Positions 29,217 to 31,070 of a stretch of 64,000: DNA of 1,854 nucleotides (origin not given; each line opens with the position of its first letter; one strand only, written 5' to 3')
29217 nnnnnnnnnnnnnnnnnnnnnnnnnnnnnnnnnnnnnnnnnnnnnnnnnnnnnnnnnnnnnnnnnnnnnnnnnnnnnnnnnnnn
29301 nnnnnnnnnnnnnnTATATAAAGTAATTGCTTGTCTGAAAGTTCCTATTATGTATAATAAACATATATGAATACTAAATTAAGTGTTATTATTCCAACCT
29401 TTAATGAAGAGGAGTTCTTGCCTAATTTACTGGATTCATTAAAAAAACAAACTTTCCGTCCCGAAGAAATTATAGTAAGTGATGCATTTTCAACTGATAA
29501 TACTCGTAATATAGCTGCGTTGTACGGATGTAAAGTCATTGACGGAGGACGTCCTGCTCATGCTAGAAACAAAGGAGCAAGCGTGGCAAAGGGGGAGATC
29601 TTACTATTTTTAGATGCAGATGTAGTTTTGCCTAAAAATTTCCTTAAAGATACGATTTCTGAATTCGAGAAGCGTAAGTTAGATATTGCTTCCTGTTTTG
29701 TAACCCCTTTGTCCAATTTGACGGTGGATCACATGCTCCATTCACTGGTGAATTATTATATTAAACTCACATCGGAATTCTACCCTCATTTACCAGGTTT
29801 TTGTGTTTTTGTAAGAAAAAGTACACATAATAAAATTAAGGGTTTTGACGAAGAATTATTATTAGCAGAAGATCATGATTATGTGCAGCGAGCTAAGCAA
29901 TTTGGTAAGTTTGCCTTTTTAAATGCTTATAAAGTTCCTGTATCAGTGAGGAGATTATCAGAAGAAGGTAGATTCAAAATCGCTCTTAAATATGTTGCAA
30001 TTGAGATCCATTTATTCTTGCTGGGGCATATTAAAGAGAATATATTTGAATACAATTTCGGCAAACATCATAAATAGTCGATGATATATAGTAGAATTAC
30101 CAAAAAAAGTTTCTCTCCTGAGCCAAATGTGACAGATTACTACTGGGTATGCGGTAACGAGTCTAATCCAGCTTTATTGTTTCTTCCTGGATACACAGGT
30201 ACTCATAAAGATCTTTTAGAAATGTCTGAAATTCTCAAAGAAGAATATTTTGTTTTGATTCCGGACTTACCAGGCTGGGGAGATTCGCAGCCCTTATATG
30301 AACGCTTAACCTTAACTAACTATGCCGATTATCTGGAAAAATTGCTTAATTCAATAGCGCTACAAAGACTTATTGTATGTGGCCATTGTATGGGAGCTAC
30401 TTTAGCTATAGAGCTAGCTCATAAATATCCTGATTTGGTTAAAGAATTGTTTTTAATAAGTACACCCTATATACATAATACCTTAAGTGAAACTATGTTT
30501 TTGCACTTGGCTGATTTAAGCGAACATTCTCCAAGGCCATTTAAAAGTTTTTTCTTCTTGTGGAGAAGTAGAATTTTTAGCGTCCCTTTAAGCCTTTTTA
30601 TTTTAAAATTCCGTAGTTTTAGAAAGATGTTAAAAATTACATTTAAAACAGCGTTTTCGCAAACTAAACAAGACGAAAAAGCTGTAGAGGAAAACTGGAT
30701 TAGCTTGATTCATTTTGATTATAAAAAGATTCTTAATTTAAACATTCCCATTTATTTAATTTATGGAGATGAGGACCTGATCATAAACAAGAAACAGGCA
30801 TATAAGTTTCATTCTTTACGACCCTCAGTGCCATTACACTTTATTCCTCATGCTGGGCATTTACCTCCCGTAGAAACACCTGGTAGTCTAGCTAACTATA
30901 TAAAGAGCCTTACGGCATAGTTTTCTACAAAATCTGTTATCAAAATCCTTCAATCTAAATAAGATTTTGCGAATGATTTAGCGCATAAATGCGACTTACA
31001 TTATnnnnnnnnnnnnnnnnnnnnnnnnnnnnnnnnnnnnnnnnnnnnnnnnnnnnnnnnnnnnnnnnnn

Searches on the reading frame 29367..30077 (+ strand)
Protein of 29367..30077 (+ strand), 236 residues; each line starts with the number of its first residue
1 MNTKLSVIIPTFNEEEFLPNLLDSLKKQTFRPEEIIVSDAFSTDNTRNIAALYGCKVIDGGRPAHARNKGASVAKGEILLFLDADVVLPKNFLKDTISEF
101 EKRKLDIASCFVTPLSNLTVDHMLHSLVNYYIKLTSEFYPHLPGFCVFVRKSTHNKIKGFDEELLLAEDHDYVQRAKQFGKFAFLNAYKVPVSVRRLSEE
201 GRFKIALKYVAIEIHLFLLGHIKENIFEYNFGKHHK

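Call 49: search_protein_families(library=pfam, proteins=[window:29367-30077:+], max_evalue=0.001)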
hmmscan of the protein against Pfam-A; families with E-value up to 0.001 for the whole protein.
window:29367-30077:+ (236 aa): 4 families
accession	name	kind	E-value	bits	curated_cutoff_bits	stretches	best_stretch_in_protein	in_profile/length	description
PF00535.33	Glycos_transf_2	-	2.4e-27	96.3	23.3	1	6-117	1-120/168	Glycosyl transferase family 2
PF13641.12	Glyco_tranf_2_3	-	5.6e-09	36.8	27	1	5-176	3-194/230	Glycosyltransferase like family 2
PF10111.15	Glyco_tranf_2_2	-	6.3e-08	32.9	27.3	1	6-98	1-104/276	Glycosyltransferase like family 2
PF13632.12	Glyco_trans_2_3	-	7.1e-06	26.4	27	1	79-178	2-108/198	Glycosyl transferase family group 2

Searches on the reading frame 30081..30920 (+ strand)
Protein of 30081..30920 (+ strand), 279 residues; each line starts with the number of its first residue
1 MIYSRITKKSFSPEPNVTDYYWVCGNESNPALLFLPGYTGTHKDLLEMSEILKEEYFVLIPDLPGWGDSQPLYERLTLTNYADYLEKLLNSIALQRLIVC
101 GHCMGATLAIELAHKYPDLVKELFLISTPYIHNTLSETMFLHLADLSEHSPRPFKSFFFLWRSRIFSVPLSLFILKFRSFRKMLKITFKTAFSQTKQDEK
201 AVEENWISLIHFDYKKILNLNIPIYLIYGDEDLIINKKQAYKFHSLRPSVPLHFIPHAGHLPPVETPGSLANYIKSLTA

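Call 49: search_protein_families(library=pfam, proteins=[window:30081-30920:+], max_evalue=0.001)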
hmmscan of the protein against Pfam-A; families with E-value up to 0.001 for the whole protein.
window:30081-30920:+ (279 aa): 6 families
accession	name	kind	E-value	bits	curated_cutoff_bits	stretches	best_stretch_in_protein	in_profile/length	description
PF00561.26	Abhydrolase_1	-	4.4e-24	85.9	25.8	1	30-264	1-242/245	alpha/beta hydrolase fold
PF12697.13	Abhydrolase_6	-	5e-15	57.2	26.3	1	32-268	1-212/217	Alpha/beta hydrolase family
PF12146.15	Hydrolase_4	-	4.7e-11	42.9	27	1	32-130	7-111/239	Serine aminopeptidase, S33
PF01738.24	DLH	-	4.1e-07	30.2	21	0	92-119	94-120/217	Dienelactone hydrolase family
PF03096.20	Ndr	-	0.00031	20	23.3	1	62-129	62-133/283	Ndr family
PF07819.20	PGAP1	-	0.00049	20.4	24.3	0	77-135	64-134/233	PGAP1-like alpha/beta domain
